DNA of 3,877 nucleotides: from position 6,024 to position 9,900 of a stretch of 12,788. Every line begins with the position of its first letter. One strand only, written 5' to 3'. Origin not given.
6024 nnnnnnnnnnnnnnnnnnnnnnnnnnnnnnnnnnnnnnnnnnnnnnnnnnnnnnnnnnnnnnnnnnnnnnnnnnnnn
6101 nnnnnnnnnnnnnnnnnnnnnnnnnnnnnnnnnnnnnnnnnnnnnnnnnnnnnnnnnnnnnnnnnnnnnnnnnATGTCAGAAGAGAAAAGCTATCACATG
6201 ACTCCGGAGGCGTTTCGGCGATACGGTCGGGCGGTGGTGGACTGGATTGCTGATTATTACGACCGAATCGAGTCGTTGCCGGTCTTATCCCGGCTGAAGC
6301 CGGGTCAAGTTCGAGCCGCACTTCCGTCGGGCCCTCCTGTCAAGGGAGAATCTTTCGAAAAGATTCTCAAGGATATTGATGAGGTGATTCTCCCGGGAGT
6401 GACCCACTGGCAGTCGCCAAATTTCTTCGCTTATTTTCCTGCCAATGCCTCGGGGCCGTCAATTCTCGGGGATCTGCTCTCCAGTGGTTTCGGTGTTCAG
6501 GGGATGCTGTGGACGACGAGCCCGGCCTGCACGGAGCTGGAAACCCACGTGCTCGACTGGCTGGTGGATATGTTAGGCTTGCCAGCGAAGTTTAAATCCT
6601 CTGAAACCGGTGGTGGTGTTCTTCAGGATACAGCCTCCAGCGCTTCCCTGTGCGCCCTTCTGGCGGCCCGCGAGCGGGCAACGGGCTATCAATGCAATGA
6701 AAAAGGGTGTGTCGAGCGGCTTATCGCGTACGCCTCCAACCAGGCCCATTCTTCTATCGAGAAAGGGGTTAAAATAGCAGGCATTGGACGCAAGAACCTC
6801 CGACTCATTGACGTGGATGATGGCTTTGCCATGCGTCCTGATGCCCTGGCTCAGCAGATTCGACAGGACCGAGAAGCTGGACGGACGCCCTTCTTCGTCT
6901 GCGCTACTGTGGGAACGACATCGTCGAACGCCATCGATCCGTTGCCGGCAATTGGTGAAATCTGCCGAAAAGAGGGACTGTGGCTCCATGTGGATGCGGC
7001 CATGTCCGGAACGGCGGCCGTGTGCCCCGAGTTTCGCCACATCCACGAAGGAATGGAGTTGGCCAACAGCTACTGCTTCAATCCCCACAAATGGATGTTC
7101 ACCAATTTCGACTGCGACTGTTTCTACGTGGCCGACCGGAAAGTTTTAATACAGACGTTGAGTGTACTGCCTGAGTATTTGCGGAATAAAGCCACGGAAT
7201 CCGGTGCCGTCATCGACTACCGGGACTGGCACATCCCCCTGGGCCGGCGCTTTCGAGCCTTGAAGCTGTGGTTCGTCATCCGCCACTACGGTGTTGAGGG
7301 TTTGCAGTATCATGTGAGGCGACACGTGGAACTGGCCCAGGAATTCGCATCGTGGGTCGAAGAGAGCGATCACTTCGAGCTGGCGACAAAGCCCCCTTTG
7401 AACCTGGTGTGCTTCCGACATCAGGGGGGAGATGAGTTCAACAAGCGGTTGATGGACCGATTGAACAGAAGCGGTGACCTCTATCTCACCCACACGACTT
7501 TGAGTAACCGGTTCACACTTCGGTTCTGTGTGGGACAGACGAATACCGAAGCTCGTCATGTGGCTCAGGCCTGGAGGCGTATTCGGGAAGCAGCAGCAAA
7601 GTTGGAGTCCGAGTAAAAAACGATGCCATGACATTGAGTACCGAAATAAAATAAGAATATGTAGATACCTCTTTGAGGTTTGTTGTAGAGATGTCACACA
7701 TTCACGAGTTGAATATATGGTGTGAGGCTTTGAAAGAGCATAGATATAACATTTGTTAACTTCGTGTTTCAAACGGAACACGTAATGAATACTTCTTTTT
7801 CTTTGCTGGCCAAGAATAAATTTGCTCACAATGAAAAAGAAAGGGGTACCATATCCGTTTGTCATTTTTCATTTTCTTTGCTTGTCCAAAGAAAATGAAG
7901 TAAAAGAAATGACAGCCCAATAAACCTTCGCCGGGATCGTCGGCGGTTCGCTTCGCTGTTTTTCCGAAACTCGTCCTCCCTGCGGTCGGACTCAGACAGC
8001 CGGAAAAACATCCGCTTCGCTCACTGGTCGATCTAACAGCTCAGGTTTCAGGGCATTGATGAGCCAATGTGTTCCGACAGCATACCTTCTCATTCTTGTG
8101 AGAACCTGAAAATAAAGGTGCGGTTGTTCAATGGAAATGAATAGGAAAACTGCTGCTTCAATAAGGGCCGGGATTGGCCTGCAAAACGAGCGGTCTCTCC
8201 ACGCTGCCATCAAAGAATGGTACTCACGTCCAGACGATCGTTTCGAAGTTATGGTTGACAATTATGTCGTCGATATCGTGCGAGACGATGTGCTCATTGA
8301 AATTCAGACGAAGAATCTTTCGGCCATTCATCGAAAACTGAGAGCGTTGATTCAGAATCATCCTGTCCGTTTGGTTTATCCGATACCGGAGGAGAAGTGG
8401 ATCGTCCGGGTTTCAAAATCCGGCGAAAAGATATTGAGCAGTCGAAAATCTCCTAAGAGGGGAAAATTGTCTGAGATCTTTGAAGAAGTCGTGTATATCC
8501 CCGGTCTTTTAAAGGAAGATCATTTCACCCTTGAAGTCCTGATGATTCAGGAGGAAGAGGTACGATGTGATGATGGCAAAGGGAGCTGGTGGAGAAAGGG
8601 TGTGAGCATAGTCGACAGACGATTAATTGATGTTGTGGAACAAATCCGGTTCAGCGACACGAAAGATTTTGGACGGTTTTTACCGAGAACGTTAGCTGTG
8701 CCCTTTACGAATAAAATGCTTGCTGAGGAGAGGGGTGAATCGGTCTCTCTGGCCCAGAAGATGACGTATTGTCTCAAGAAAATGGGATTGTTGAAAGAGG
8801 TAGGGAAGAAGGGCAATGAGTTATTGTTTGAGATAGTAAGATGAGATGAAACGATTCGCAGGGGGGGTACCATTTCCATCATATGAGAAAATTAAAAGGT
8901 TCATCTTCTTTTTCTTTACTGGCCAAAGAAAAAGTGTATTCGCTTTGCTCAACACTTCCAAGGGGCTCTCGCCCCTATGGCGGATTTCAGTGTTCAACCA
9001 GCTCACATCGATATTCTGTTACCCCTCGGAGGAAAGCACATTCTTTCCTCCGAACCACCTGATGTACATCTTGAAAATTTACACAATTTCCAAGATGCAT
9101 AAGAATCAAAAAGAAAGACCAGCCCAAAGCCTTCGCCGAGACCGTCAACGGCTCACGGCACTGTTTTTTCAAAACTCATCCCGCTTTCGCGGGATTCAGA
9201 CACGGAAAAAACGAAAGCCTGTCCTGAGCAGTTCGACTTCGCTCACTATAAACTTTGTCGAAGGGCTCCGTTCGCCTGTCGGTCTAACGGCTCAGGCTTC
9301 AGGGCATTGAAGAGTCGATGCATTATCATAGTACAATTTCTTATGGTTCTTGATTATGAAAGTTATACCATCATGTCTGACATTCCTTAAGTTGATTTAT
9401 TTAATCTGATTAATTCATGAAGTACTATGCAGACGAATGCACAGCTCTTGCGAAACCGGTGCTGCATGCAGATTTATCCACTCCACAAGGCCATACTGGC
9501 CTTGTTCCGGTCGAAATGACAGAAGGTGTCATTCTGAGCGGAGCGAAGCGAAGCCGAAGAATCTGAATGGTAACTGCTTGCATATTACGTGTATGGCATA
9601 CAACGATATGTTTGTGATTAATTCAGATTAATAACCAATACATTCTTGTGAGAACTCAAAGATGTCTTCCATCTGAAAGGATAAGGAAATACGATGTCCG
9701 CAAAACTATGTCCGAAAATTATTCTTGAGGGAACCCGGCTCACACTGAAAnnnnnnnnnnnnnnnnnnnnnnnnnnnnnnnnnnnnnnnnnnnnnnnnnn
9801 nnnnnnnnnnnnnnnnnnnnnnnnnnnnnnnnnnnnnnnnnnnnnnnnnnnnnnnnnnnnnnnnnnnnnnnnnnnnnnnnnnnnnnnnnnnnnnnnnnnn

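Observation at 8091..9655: Identical 15-mer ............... placed 26 and 39 nt upstream of two unrelated cassette genes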

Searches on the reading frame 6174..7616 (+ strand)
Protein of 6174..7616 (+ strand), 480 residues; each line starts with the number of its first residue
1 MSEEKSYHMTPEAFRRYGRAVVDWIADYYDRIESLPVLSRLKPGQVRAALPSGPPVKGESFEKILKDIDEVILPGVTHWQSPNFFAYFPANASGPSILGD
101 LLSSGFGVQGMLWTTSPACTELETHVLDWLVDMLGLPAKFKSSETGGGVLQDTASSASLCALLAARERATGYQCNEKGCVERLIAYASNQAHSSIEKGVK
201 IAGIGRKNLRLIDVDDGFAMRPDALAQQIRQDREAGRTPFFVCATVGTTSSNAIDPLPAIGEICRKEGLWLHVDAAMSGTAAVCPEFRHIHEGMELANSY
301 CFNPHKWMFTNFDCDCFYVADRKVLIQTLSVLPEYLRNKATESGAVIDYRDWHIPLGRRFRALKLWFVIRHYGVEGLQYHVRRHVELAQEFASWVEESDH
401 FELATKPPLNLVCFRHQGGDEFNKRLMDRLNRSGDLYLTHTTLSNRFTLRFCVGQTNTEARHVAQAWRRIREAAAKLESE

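Call 9: search_protein_families(library=pfam, proteins=[window:6174-7616:+], max_evalue=0.01)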
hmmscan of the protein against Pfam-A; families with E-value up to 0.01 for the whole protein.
window:6174-7616:+ (480 aa): 2 families
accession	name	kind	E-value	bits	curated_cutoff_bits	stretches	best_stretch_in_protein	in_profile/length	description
PF00282.25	Pyridoxal_deC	-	5.7e-122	407.5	27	1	43-416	1-374/375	Pyridoxal-dependent decarboxylase conserved domain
PF01212.27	Beta_elim_lyase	-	0.0024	17.7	27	1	187-283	76-177/288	Beta-eliminating lyase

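Call 22: find_encoding_contigs(protein=window:6174-7616:+, flank=10000, max_places=10)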
Protein window:6174-7616:+ (480 aa): no gene with exactly this product is on record in the collection.

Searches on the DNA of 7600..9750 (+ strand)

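Call 15: search_rna_families(source=window, start=7600, end=9750, threshold=evalue, max_evalue=10)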
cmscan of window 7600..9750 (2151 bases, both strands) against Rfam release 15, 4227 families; matches with E-value up to 10: 8.
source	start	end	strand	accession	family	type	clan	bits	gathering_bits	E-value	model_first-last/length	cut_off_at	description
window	7818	7915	-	RF00422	SCARNA24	Gene; snRNA; snoRNA; scaRNA;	CL00018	22.3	70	1.6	1-130/130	no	Small Cajal body specific RNA 24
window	7858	7909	-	RF03794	MIR5298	Gene; miRNA;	-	20.6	70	4.9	1-80/80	no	MIR5298 microRNA precursor family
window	7858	7911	+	RF03794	MIR5298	Gene; miRNA;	-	19.9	70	7.2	1-80/80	no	MIR5298 microRNA precursor family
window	7609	7655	+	RF03002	lysM-Prevotella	Cis-reg;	-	19.7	66.6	8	1-66/66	no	lysM-Prevotella RNA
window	7861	7913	+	RF04239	mir-4679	Gene; miRNA;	-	19.2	88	2.6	1-75/75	no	mir-4679 microRNA precursor family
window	7867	7900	-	RF04239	mir-4679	Gene; miRNA;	-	18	88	5.4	1-75/75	no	mir-4679 microRNA precursor family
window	9345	9424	+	RF01422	snoR116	Gene; snRNA; snoRNA; CD-box;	-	17.2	47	6.8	1-86/86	no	small nucleolar RNA snoR116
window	7923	7961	-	RF00173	Hairpin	Gene; ribozyme;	-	16.4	65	6.4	1-52/52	no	Hairpin ribozyme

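Call 99: search_rna_families(sources=[L010, L003], threshold=evalue, max_evalue=0.01)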
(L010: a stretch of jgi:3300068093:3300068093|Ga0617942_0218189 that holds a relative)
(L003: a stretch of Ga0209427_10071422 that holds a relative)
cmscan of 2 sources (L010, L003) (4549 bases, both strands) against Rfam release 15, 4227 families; matches with E-value up to 0.01: 1.
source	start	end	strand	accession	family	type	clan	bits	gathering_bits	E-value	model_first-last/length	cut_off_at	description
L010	1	164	+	RF00023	tmRNA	Gene;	CL00001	79.6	47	2.1e-30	206-374/374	5'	transfer-messenger RNA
